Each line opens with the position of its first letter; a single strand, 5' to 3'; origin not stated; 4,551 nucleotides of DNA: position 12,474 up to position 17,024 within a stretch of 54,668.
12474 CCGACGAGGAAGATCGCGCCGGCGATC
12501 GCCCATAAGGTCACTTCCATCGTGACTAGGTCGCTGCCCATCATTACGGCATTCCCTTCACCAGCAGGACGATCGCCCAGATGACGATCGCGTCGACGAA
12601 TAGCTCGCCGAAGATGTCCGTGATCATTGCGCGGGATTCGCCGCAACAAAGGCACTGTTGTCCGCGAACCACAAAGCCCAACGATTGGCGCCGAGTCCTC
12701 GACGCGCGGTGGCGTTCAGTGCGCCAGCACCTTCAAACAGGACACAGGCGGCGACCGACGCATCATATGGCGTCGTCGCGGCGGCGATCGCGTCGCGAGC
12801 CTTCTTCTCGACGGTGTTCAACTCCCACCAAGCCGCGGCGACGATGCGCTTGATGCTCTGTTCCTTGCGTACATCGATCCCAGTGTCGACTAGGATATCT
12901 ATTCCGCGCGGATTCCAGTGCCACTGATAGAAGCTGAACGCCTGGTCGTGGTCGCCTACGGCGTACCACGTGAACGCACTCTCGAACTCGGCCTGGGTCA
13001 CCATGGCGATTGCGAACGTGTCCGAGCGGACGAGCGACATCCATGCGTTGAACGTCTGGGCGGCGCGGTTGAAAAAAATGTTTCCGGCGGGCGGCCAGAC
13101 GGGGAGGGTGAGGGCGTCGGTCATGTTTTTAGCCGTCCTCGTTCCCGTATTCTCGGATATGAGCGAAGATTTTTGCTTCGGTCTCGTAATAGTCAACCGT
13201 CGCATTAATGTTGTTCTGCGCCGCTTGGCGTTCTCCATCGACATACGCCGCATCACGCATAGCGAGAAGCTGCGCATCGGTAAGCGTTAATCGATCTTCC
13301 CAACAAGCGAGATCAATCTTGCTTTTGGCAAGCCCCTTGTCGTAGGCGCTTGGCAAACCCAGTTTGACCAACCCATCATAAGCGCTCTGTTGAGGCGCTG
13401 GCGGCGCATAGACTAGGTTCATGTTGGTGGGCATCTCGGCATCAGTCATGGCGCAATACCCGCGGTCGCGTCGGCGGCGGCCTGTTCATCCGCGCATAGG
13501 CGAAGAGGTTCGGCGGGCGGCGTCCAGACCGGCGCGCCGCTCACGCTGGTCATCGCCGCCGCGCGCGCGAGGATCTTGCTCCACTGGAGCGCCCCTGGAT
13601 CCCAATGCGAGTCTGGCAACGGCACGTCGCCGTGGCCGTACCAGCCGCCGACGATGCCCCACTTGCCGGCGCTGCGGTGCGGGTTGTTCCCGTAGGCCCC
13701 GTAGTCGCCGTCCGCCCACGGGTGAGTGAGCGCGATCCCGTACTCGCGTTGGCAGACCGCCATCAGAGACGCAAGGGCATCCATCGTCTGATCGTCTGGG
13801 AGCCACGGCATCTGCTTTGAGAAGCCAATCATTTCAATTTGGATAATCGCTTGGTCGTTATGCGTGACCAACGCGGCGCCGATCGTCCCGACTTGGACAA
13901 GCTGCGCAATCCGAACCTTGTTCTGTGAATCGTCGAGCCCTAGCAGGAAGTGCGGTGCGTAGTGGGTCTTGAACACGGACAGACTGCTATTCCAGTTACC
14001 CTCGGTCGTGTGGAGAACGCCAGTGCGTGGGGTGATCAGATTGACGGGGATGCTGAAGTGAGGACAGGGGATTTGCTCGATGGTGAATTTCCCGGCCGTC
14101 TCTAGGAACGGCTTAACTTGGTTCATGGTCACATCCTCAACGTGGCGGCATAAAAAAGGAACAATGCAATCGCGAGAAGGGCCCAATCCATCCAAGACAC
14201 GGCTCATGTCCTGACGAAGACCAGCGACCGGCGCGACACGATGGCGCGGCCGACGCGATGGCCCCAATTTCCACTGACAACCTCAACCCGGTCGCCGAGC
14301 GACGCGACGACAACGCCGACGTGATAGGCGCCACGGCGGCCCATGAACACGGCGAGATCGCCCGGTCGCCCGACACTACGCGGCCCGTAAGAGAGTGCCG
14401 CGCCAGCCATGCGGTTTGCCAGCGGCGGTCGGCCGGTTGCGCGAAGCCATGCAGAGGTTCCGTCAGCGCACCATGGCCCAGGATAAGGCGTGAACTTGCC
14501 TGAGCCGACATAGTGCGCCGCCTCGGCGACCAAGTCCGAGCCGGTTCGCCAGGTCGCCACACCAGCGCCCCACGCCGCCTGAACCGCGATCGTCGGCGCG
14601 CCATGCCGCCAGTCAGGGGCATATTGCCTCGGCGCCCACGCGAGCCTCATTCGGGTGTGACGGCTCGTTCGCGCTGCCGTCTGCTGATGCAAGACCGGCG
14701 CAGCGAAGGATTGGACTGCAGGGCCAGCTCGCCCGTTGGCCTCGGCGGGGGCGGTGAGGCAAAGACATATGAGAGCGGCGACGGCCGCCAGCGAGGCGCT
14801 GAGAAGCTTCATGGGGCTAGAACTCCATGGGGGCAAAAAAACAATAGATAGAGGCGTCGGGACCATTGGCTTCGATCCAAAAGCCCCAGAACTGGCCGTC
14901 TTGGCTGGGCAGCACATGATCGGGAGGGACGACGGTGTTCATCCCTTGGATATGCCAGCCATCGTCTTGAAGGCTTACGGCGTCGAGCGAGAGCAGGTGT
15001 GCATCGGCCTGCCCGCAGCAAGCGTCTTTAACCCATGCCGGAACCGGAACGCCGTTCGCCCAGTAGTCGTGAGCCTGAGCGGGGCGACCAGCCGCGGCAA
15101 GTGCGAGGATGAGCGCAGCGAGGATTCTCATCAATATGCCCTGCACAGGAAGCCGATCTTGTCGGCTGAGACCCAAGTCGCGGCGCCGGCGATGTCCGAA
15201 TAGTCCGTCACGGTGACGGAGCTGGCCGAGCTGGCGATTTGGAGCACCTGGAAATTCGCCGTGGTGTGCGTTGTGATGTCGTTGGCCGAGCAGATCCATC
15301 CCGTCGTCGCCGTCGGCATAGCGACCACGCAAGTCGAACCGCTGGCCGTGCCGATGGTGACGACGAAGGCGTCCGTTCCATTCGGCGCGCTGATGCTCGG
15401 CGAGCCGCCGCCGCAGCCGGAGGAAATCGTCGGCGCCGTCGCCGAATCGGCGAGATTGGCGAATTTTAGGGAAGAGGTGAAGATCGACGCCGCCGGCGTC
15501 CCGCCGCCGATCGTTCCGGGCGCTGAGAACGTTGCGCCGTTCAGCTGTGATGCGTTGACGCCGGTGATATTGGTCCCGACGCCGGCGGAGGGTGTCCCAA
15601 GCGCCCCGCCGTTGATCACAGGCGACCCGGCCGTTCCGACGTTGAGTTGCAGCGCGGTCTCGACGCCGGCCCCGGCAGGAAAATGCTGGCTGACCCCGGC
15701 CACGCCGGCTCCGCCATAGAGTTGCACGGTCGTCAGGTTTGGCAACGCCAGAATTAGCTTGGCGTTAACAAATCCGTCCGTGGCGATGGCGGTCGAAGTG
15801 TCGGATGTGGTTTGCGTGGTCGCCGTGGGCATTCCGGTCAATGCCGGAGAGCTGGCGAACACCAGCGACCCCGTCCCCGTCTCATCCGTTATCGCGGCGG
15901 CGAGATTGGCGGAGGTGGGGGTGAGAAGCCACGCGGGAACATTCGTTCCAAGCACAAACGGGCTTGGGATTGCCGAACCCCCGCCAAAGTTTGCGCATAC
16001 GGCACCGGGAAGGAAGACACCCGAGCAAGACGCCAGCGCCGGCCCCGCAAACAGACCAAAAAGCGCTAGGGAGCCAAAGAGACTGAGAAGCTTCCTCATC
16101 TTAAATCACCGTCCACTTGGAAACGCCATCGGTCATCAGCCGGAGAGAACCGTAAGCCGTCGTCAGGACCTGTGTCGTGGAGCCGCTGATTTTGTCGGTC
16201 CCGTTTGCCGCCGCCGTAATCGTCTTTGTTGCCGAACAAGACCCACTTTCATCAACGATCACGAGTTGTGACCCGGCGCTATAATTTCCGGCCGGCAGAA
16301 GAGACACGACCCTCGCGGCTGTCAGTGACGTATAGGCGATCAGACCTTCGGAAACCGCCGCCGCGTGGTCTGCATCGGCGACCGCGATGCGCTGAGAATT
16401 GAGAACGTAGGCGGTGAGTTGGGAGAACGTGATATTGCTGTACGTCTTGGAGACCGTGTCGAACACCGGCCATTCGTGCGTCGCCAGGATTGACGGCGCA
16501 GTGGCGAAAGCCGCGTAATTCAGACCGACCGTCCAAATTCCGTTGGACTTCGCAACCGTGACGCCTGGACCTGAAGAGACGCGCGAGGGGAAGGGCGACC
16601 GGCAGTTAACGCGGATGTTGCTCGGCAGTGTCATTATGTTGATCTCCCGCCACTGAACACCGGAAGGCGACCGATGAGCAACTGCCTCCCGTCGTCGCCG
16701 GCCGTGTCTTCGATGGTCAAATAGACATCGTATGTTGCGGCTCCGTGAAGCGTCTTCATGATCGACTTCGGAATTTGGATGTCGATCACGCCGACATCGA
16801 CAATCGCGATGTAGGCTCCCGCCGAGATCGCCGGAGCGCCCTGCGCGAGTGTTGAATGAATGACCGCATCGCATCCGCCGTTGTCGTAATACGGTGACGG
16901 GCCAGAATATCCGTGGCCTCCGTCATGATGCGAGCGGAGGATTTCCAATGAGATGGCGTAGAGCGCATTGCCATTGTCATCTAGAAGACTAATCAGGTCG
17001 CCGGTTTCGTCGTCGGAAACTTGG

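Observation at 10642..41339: About ten ORFs carry Sec or lipoprotein signal peptides (nine late, one early), including Cys-rich fibre-like proteins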

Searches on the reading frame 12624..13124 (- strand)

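Call 69: search_protein_families(library=pfam, proteins=[window:12624-13124:-], max_evalue=0.01)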
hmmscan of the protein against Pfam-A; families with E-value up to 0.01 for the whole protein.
window:12624-13124:- (166 aa): 1 family
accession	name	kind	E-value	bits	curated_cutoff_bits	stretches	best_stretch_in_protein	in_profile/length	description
PF18013.6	Phage_lysozyme2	-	2.3e-10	41.2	28.2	1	20-151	2-138/140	Phage tail lysozyme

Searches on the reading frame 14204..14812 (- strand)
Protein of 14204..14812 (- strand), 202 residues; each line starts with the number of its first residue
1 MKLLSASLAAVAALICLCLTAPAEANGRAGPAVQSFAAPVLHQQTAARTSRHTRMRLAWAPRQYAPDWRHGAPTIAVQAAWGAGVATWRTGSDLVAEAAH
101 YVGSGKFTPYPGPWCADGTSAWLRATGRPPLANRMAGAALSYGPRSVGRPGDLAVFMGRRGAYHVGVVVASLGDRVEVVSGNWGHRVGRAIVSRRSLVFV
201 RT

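Call 9: search_protein_families(library=phrogs, proteins=[window:14204-14812:-], max_evalue=0.01)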
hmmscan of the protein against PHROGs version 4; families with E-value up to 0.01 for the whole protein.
window:14204-14812:- (202 aa): 0 families

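Call 10: search_protein_families(library=pfam, proteins=[window:14204-14812:-], max_evalue=0.01)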
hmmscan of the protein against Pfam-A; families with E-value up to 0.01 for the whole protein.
window:14204-14812:- (202 aa): 1 family
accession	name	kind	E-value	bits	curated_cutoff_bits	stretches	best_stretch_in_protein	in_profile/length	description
PF05257.22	CHAP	-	0.00055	20.8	26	1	112-182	6-81/81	CHAP domain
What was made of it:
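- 14204..14812 (-): sp202: Sec-exported CHAP/NlpC-P60-like peptidoglycan peptidase. Pfam CHAP scores 20.8 bits, below the cut-off of 26 (call 10).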

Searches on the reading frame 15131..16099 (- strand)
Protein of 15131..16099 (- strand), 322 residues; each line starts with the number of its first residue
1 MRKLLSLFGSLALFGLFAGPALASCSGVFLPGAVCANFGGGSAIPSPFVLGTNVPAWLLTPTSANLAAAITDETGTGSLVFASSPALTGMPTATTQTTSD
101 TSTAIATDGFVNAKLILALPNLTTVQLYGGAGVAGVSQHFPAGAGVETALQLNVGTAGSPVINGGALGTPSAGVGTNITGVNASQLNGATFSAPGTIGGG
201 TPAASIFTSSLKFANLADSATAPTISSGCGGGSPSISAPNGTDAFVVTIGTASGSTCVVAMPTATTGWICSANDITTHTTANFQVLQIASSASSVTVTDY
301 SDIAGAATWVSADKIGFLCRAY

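Call 9: search_protein_families(library=phrogs, proteins=[window:15131-16099:-], max_evalue=0.01)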
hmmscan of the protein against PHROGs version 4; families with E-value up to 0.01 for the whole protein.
window:15131-16099:- (322 aa): 0 families

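Call 10: search_protein_families(library=pfam, proteins=[window:15131-16099:-], max_evalue=0.01)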
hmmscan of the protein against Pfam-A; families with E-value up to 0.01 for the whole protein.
window:15131-16099:- (322 aa): 0 families

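Call 28: search_dna_similar(query=window:15131-16099:-, collection=phages, mode=protein, max_rows=25, max_evalue=0.01)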
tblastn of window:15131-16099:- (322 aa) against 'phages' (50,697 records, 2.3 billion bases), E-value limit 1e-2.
Records with a match: 2; places in all: 4; records where one place covers at least 80% of the query: 0.
Best place of each record, by identity: 60-80% 1; <60% 1.
By first word of the organism name: Caudoviricetes 2.
By host as written in the record: - 2.
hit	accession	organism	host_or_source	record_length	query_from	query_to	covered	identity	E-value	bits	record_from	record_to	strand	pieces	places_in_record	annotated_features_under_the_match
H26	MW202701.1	Caudoviricetes sp.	Manatee Spring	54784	40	87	15%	58.3%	6e-4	48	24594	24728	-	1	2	ribonuclease E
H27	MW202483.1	Caudoviricetes sp.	Manatee Spring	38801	50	88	12%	66.7%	3e-5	51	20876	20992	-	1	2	hypothetical protein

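Call 30: find_homologous_proteins(query=window:15131-16099:-)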
Query window:15131-16099:- (322 aa): 776 proteins with E <= 0.001 among 8000 candidates; the best 120 are listed.
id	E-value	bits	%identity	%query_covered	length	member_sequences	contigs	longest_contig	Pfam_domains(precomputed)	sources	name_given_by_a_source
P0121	1.0e-193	661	100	100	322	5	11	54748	-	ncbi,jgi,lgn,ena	jgi:hypothetical protein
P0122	1.1e-142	493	89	85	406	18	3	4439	-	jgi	-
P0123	9.8e-134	464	80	91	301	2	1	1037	-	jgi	jgi:hypothetical protein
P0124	5.9e-78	281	63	79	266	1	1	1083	-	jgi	jgi:hypothetical protein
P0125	4.3e-77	278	74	59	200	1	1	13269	-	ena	-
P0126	6.3e-62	228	68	65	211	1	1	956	-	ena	-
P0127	1.8e-54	204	85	39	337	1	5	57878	-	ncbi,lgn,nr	ncbi:MAG: hypothetical protein P4L76_18105 [Beijerinckiaceae bacterium]|nr:hypothetical protein [Bei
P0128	8.4e-40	155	47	90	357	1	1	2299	-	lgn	-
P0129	2.1e-39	154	73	35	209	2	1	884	-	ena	-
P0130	2.0e-37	148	69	39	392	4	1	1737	-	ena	-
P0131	3.2e-35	140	70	36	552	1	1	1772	-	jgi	-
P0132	1.4e-33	135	66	36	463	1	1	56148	-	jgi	jgi:hypothetical protein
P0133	2.0e-33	134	45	41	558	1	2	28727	-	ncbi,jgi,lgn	jgi:hypothetical protein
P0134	4.7e-32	130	46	47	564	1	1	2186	-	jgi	jgi:hypothetical protein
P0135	2.5e-29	121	66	12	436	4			-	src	-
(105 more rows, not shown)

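Call 34: find_encoding_contigs(protein=P0127, flank=10000, max_places=4)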
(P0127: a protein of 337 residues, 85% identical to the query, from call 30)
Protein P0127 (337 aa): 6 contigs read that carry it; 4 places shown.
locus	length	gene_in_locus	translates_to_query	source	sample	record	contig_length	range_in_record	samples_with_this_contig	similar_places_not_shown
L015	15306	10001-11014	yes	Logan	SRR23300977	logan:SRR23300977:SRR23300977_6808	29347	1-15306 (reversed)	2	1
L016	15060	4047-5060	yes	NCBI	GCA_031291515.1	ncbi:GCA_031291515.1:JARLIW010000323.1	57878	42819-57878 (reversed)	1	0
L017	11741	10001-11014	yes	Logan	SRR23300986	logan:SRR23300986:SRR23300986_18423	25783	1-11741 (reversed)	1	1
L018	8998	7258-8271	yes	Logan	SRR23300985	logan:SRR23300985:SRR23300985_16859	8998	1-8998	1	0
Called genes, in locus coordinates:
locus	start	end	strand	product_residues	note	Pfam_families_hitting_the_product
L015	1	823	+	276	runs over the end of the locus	-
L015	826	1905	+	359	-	-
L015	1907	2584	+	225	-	-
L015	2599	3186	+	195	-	-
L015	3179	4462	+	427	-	-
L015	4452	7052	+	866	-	PF07486:Hydrolase_2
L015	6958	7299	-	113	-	-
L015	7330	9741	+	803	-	-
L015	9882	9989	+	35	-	-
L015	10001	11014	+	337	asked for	-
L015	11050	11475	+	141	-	-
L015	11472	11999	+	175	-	PF05257:CHAP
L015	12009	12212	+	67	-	-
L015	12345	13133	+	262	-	PF01510:Amidase_2, PF01471:PG_binding_1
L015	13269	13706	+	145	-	-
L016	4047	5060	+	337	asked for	-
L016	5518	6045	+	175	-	PF05257:CHAP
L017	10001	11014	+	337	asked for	-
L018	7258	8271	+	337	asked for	-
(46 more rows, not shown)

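Call 35: find_encoding_contigs(protein=P0121, flank=10000, max_places=6)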
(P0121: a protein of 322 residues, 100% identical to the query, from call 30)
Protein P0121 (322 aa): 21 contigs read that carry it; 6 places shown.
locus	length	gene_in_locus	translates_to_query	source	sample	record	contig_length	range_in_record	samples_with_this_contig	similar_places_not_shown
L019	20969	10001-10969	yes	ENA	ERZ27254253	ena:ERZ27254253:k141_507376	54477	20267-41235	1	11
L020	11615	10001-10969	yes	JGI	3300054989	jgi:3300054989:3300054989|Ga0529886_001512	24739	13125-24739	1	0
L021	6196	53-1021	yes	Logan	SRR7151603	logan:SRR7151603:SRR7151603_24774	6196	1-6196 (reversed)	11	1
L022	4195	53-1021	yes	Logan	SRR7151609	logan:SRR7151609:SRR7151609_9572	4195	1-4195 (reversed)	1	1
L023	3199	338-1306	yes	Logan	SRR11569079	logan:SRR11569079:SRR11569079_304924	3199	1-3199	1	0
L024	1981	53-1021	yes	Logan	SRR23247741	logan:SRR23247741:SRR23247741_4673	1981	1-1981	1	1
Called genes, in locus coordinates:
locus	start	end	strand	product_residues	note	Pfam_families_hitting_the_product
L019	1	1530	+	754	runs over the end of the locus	PF11134:Phage_stabilise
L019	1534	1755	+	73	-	-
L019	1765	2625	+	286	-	PF13884:Peptidase_S74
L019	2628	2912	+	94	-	-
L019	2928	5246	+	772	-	-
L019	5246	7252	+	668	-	-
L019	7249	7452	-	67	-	-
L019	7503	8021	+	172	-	PF13392:HNH_3, PF00847:AP2 (weak)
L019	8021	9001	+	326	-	-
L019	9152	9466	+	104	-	-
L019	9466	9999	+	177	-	-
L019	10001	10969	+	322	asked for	-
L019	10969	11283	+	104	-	-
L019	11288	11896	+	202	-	-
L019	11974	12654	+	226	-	PF01510:Amidase_2 (weak)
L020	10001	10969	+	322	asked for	-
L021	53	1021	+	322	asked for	-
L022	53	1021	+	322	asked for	-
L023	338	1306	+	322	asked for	-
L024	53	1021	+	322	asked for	-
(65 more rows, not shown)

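Call 110: search_solved_structures(query=window:15131-16099:-, max_evalue=1, show_alignments=2)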
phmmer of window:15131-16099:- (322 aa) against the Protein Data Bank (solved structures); distinct sequences matched with E-value up to 1: 0.

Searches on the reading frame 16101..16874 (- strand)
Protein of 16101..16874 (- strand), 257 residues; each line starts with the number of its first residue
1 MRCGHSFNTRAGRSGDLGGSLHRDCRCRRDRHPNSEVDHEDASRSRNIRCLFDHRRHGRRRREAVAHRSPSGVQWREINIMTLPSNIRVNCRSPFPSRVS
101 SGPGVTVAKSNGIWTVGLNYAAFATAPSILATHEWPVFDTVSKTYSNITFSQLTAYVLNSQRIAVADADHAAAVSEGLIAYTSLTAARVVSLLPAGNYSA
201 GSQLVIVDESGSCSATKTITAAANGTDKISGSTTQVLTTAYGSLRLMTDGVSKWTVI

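Call 26: search_protein_families(library=pfam, proteins=[window:16101-16874:-], max_evalue=1)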
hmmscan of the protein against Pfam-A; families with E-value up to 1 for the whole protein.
window:16101-16874:- (257 aa): 0 families

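Call 27: search_protein_families(library=phrogs, proteins=[window:16101-16874:-], max_evalue=0.1)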
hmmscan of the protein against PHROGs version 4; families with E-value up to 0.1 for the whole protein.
window:16101-16874:- (257 aa): 1 family
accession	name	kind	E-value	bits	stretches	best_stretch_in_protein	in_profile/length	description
phrog_20556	-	tail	0.00059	20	1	165-256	305-394/528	baseplate protein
